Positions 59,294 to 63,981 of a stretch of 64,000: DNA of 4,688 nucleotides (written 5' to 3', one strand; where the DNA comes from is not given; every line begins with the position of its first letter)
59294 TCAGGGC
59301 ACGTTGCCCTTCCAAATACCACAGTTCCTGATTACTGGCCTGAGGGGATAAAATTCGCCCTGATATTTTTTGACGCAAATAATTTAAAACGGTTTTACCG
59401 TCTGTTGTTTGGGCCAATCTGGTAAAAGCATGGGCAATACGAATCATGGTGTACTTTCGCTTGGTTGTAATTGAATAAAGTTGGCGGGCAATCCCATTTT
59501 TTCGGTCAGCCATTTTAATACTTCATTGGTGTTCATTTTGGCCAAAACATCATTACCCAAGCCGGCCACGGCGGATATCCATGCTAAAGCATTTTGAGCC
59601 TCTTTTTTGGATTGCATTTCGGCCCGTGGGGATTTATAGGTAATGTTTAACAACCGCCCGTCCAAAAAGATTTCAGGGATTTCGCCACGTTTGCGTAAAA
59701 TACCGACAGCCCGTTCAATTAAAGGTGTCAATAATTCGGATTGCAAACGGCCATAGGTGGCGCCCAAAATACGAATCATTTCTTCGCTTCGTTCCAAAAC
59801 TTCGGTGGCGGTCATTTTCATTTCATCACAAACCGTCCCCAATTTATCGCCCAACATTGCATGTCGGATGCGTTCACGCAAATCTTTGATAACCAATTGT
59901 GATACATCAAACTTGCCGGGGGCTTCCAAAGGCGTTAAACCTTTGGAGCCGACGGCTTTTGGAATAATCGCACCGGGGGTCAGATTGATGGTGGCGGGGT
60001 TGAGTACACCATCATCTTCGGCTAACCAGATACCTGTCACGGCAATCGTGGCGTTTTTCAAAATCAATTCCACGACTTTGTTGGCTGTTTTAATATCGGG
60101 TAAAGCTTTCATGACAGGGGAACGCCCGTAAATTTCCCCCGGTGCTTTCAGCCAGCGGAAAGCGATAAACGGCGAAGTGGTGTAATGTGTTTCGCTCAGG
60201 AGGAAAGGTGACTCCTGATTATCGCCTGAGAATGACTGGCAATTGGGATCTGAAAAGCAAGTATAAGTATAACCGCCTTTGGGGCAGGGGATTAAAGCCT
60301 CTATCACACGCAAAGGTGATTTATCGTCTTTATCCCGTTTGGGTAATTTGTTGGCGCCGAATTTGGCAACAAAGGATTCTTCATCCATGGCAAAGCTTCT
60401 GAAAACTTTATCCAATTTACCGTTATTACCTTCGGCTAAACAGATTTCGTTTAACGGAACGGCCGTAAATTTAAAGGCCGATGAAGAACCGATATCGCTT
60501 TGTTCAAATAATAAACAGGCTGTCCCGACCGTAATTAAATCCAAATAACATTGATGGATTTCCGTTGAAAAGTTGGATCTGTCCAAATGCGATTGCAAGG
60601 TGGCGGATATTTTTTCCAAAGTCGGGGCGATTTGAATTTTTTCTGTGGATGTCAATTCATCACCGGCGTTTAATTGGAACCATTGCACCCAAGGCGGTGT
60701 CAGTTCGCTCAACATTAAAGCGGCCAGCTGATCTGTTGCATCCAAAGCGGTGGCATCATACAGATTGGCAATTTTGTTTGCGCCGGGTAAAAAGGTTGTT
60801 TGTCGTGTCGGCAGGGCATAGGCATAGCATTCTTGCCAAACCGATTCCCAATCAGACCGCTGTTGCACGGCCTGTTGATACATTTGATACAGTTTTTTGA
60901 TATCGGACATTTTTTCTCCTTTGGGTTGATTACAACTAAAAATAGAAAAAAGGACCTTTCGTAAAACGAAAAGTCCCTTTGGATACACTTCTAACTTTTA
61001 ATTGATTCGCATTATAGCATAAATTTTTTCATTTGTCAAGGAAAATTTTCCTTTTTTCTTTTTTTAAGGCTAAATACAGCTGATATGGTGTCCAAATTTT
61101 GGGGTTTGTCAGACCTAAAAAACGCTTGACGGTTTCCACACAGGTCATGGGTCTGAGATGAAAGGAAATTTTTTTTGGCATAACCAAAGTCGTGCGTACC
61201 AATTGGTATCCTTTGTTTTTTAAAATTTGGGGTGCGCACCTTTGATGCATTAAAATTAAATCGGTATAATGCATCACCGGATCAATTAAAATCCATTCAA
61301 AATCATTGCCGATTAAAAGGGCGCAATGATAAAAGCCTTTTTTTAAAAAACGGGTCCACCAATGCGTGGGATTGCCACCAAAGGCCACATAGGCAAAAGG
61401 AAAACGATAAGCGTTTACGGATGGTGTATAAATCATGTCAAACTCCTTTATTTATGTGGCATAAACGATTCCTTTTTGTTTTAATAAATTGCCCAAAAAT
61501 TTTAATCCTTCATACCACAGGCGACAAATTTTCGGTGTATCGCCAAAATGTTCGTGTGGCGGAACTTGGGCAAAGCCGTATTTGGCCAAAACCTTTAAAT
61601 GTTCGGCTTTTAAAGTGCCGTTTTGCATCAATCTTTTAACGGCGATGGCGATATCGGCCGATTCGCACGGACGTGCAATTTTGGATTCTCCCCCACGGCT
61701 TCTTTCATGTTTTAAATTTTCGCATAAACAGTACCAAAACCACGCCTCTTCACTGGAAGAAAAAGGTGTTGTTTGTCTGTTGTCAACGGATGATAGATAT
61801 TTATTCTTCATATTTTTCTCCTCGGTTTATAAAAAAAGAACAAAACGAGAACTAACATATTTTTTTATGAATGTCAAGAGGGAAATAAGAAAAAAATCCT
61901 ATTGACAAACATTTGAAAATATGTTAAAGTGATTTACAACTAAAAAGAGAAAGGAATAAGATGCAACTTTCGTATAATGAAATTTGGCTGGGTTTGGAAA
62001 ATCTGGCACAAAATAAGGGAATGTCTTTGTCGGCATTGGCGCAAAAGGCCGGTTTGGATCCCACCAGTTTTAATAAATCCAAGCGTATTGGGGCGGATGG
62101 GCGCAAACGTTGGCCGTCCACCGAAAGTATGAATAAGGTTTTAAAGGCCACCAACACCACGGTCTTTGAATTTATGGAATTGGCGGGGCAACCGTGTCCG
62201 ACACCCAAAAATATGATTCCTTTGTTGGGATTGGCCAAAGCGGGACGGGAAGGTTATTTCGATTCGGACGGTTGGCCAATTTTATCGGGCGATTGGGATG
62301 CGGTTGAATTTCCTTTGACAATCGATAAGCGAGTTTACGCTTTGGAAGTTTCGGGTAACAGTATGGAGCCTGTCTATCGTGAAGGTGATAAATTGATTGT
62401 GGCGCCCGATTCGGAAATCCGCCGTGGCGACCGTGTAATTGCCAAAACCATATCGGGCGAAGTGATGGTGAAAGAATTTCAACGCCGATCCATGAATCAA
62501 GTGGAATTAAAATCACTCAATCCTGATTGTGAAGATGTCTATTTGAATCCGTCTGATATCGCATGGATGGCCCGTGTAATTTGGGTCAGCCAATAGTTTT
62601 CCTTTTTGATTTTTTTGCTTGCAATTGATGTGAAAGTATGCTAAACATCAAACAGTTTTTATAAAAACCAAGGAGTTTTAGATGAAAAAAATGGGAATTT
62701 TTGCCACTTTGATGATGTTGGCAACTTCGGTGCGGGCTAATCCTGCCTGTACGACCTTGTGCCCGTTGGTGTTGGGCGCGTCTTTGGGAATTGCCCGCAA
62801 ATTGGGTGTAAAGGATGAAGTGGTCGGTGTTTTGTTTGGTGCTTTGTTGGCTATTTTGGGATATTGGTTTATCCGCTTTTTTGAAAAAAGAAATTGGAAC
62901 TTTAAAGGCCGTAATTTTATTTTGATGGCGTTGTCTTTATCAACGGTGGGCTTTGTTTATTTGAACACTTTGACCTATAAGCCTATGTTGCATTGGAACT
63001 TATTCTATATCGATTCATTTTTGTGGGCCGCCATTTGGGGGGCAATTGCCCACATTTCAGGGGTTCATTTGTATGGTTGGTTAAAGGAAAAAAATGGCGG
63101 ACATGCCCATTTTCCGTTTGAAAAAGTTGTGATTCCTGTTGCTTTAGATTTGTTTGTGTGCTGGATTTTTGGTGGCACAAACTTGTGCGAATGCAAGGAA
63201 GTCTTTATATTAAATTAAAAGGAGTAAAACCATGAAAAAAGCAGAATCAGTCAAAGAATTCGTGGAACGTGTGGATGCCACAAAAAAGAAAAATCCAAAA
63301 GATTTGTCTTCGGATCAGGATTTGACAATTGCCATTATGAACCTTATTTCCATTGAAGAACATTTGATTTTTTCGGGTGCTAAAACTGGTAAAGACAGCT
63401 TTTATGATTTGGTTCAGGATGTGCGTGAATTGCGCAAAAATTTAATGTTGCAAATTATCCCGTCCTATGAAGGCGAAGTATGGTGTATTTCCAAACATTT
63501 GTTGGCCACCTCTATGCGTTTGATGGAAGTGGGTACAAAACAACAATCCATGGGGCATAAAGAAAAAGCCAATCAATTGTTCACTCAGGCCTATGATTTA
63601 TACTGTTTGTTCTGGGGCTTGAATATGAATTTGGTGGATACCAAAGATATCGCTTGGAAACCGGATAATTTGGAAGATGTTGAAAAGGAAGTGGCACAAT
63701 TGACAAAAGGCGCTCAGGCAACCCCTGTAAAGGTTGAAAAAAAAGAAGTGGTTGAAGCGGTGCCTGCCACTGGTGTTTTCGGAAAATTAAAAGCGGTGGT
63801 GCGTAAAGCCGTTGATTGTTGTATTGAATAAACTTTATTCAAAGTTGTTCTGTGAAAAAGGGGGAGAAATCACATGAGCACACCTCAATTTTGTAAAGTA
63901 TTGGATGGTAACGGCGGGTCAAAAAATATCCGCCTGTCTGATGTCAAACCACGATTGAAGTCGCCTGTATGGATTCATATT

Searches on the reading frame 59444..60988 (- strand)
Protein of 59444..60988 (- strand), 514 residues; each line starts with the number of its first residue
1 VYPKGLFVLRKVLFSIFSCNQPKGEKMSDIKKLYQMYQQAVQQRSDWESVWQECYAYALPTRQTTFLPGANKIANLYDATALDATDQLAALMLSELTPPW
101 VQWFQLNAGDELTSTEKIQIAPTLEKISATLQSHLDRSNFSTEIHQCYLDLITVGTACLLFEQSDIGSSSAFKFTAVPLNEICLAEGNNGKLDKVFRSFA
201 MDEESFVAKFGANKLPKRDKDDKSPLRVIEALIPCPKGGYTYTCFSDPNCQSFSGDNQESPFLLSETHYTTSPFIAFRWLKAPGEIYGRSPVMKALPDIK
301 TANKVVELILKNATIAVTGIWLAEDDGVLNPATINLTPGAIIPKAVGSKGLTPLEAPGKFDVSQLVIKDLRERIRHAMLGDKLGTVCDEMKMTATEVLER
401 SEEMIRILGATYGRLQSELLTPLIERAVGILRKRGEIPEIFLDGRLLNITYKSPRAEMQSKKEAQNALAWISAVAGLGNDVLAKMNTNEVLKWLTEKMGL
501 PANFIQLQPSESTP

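Call 8: search_protein_families(library=pfam, proteins=[window:59444-60988:-], max_evalue=0.01)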
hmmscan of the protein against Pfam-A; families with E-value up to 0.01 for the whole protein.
window:59444-60988:- (514 aa): 1 family
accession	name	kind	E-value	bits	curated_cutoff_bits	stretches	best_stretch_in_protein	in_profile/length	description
PF12236.14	Head-tail_con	-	7.8e-124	414.2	27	1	31-505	2-489/489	Bacteriophage head to tail connecting protein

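Call 100: search_dna_similar(query=window:59444-60988:-, collection=phages, mode=protein, max_rows=8)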
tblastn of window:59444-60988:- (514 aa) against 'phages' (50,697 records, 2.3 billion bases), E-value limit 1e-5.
Records with a match: 1314; places in all: 1315; records where one place covers at least 80% of the query: 158.
Best place of each record, by identity: <60% 1314.
By first word of the organism name: Klebsiella 426; Escherichia 143; Vibrio 124; Pseudomonas 124; Salmonella 88; Yersinia 44; Pelagibacter 30; Prochlorococcus 27; Enterobacter 24; Synechococcus 24; and 53 more.
By host as written in the record: - 223; Klebsiella pneumoniae 218; Escherichia coli 73; Klebsiella pneumoniae 135080 30; Vibrio cholerae 29; Yersinia pestis 27; Pseudomonas putida KT2440 and Paw85 25; Salmonella enterica subsp. enterica serovar Typhi 25; and 329 more.
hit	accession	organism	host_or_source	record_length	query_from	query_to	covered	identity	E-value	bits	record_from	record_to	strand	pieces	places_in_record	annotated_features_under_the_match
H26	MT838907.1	Bacteriophage sp.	human fecal samples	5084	30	505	93%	51.5%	9e-152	478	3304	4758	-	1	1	record has no annotation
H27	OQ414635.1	Pelagibacter phage EXVC031P Hodr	Candidadtus Pelagibacter sp. HTCC1062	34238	9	506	97%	32.4%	3e-78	273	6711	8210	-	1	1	hypothetical protein (x2) | ribosome_binding_site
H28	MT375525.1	Pelagibacter phage Greip EXVC021P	Candidatus Pelagibacter ubique HTCC1062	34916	31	508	93%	33.3%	6e-59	216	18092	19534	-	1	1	head-tail connector protein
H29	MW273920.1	Pelagibacter phage HTVC024P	Candidatus Pelagibacter sp. HTCC1062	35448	19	508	95%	32.2%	5e-57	211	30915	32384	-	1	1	head-tail connector | hypothetical protein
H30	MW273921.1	Pelagibacter phage HTVC028P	Candidatus Pelagibacter sp. HTCC1062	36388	31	506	93%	33.1%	7e-53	199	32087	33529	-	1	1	head-tail connector protein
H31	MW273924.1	Pelagibacter phage HTVC100P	Candidatus Pelagibacter sp. HTCC7211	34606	31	508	93%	32.7%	3e-55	206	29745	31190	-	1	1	head-tail connector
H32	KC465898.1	Pelagibacter phage HTVC010P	Candidatus Pelagibacter ubique HTCC1062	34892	31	508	93%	32.5%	2e-55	206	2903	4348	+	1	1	head-tail connector protein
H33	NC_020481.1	Pelagibacter phage HTVC010P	Candidatus Pelagibacter ubique HTCC1062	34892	31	508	93%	32.5%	2e-55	206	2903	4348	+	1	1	head-tail adaptor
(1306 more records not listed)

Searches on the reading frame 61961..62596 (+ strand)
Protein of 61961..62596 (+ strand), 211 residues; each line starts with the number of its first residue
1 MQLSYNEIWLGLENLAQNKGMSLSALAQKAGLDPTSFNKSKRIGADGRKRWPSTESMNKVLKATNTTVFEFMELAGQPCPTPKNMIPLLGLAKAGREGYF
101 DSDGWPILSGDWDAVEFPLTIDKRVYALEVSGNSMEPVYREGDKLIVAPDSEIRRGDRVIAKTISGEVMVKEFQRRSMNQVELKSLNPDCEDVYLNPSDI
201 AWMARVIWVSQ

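Call 9: search_protein_families(library=pfam, proteins=[window:61961-62596:+], max_evalue=0.01)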
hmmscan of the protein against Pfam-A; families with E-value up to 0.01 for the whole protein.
window:61961-62596:+ (211 aa): 2 families
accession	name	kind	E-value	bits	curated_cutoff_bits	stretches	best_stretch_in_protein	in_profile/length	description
PF00717.28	Peptidase_S24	-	1.3e-23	83.3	23.3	1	87-207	1-116/116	Peptidase S24-like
PF13443.12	HTH_26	-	0.0063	17.2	22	0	12-73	2-59/63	Cro/C1-type HTH DNA-binding domain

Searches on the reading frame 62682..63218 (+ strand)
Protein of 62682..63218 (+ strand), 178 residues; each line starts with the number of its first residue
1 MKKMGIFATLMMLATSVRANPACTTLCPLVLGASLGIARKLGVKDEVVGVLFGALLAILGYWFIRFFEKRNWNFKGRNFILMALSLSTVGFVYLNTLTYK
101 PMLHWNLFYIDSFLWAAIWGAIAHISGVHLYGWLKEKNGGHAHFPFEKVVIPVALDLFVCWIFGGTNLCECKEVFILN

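Call 9: search_protein_families(library=pfam, proteins=[window:62682-63218:+], max_evalue=0.01)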
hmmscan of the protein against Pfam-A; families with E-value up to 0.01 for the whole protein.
window:62682-63218:+ (178 aa): 2 families
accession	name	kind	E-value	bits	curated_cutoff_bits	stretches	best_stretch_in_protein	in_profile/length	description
PF04246.17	RseC_MucC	-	0.0041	17.5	24.4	1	29-70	76-117/130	Positive regulator of sigma(E), RseC/MucC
PF10318.15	7TM_GPCR_Srh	-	0.0084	15.6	26.3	0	24-71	64-111/302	Serpentine type 7TM GPCR chemoreceptor Srh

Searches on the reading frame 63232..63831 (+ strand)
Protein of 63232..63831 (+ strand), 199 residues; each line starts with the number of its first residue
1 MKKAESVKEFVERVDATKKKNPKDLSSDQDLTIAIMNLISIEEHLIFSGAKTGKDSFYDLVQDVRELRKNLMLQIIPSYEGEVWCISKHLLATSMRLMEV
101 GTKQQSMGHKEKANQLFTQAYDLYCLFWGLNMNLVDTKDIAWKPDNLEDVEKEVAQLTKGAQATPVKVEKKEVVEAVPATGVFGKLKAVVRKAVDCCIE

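Call 29: search_protein_families(library=pfam, proteins=[window:63232-63831:+], max_evalue=0.01)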
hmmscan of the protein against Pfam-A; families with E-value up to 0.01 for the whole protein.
window:63232-63831:+ (199 aa): 0 families

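Call 87: find_encoding_contigs(protein=window:63232-63831:+, flank=10000, max_places=1)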
Protein window:63232-63831:+ (199 aa): 3 contigs read that carry it; 1 place shown.
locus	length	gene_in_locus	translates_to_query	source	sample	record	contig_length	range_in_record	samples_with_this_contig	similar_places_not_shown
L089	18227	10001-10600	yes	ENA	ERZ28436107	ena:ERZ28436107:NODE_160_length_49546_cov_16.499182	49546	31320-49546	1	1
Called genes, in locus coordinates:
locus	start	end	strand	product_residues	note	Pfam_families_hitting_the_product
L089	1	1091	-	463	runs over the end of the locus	-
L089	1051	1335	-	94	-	-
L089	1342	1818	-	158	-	PF24072:T7_gp14 (weak)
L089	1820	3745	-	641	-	PF25675:Phage_nozzle (faint)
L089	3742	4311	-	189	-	-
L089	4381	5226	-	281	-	PF19821:Phage_capsid_2, PF25209:Phage_capsid_4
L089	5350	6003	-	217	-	PF05396:Phage_T7_Capsid (weak)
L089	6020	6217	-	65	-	PF25181:Phage_Bbp19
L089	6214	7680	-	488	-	PF12236:Head-tail_con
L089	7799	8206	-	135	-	-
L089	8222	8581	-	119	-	-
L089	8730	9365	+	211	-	PF00717:Peptidase_S24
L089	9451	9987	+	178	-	-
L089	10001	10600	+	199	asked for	-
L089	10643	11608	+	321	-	PF01544:CorA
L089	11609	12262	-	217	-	-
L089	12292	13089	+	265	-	PF03372:Exo_endo_phos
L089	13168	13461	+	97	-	-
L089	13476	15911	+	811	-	PF03135:CagE_TrbE_VirB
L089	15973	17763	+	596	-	-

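Call 89: search_protein_families(library=pfam, proteins=[L089:13168-13461:+, L089:13476-15911:+, L089:15973-17763:+, L089:11609-12262:-], max_evalue=0.01)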
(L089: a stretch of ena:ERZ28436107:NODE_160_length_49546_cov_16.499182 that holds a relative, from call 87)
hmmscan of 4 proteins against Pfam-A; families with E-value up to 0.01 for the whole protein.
L089:13168-13461:+ (97 aa): 0 families

L089:13476-15911:+ (811 aa): 2 families
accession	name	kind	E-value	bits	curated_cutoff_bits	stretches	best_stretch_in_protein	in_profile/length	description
PF03135.19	CagE_TrbE_VirB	-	2e-13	51.2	21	1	233-397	39-198/204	CagE, TrbE, VirB family, component of type IV transporter system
PF01580.24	FtsK_SpoIIIE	-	0.0015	18.4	24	1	420-476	6-57/221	FtsK/SpoIIIE family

L089:15973-17763:+ (596 aa): 1 family
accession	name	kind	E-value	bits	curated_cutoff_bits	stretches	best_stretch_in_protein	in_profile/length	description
PF23091.2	TNFR_ELAPOR1_6th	-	0.0001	22.6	33.2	1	467-493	11-39/41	ELAPOR1-like, TNF receptor-like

L089:11609-12262:- (217 aa): 0 families
